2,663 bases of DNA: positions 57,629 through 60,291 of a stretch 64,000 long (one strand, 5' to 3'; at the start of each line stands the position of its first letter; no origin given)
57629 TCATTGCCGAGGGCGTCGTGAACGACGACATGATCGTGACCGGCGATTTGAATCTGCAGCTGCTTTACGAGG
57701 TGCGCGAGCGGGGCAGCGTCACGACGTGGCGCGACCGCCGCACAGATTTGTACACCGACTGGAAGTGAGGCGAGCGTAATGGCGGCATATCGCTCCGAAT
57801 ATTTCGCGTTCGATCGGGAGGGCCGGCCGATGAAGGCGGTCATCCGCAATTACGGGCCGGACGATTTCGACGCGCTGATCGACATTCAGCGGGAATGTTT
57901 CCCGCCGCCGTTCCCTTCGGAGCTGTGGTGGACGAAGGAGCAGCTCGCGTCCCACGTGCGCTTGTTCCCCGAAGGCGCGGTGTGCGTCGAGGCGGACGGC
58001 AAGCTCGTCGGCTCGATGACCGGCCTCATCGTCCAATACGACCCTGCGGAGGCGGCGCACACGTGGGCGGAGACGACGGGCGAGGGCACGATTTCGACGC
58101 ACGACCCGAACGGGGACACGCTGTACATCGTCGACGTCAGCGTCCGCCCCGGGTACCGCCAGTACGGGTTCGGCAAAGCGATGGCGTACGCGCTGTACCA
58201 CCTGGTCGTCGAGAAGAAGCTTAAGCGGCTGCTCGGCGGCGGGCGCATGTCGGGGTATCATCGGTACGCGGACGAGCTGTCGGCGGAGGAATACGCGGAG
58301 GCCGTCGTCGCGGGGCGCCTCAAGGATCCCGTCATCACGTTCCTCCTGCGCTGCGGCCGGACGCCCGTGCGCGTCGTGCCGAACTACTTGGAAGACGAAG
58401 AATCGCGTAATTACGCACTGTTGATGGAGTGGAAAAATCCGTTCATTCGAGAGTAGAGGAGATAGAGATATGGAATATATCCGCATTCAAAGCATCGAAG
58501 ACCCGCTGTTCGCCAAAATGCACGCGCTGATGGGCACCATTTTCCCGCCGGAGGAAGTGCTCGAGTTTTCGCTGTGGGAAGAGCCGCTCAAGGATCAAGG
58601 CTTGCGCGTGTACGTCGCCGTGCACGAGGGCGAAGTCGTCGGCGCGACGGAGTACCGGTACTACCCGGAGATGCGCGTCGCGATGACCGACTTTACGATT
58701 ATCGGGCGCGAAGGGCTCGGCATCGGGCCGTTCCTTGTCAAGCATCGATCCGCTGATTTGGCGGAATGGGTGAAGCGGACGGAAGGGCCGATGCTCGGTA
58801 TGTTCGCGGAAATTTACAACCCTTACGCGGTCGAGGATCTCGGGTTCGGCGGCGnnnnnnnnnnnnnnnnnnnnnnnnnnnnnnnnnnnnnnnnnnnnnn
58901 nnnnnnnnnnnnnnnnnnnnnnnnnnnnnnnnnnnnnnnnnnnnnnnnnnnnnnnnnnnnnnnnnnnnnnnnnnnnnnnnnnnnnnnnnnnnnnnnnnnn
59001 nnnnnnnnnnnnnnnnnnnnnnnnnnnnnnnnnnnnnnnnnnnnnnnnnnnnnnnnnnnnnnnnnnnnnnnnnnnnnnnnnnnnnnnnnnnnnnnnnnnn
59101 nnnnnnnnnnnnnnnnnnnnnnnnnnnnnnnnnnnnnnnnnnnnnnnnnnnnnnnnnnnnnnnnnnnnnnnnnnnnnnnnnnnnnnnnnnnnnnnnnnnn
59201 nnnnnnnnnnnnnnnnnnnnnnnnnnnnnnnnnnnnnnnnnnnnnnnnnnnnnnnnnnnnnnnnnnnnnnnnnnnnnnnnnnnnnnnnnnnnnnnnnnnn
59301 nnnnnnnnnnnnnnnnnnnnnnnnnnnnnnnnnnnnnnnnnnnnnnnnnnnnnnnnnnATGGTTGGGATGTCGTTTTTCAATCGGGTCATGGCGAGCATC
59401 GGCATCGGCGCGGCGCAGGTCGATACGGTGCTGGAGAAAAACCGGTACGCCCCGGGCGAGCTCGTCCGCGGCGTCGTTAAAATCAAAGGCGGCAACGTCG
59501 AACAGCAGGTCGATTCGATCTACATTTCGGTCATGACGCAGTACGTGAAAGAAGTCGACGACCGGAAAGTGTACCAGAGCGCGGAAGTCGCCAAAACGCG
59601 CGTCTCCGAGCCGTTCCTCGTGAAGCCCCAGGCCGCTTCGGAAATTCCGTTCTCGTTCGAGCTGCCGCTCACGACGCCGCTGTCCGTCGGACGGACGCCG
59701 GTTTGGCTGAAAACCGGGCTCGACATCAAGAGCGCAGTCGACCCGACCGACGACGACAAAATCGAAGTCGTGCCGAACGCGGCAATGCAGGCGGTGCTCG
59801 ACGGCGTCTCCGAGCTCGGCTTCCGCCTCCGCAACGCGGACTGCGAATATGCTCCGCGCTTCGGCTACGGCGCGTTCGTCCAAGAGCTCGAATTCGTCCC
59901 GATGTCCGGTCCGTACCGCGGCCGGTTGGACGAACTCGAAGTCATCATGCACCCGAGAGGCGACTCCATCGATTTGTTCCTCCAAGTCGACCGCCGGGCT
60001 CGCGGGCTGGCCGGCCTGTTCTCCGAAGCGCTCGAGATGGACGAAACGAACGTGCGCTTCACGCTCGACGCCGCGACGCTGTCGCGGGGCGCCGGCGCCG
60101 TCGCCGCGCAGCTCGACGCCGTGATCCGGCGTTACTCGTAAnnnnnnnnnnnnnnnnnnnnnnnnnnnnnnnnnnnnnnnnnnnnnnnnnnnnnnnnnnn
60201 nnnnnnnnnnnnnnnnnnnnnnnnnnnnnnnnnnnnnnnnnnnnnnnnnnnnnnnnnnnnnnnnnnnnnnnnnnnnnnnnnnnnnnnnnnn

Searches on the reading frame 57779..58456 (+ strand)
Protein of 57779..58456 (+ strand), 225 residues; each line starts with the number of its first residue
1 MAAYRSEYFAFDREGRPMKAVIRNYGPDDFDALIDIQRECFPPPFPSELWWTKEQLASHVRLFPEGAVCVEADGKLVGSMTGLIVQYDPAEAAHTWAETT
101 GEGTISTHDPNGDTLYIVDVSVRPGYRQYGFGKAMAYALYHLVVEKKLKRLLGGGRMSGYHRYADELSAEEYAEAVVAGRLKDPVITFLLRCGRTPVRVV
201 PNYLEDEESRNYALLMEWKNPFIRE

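Call 60: search_protein_families(library=pfam, proteins=[window:57779-58456:+], max_evalue=0.001)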
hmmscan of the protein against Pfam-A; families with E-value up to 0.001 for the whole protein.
window:57779-58456:+ (225 aa): 2 families
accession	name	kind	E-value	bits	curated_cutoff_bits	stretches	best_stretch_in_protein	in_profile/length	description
PF00583.31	Acetyltransf_1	-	1e-09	39.1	20.7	1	31-151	2-96/116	Acetyltransferase (GNAT) family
PF13527.13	Acetyltransf_9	-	7.8e-06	26.4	25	0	22-86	2-62/127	Acetyltransferase (GNAT) domain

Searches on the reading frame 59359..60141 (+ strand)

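Call 60: search_protein_families(library=pfam, proteins=[window:59359-60141:+], max_evalue=0.001)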
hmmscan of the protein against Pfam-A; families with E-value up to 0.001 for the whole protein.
window:59359-60141:+ (260 aa): 1 family
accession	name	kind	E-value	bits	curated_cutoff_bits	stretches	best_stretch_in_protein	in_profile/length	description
PF07070.16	Spo0M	-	7.1e-75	251.7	23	1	7-214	1-213/213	SpoOM protein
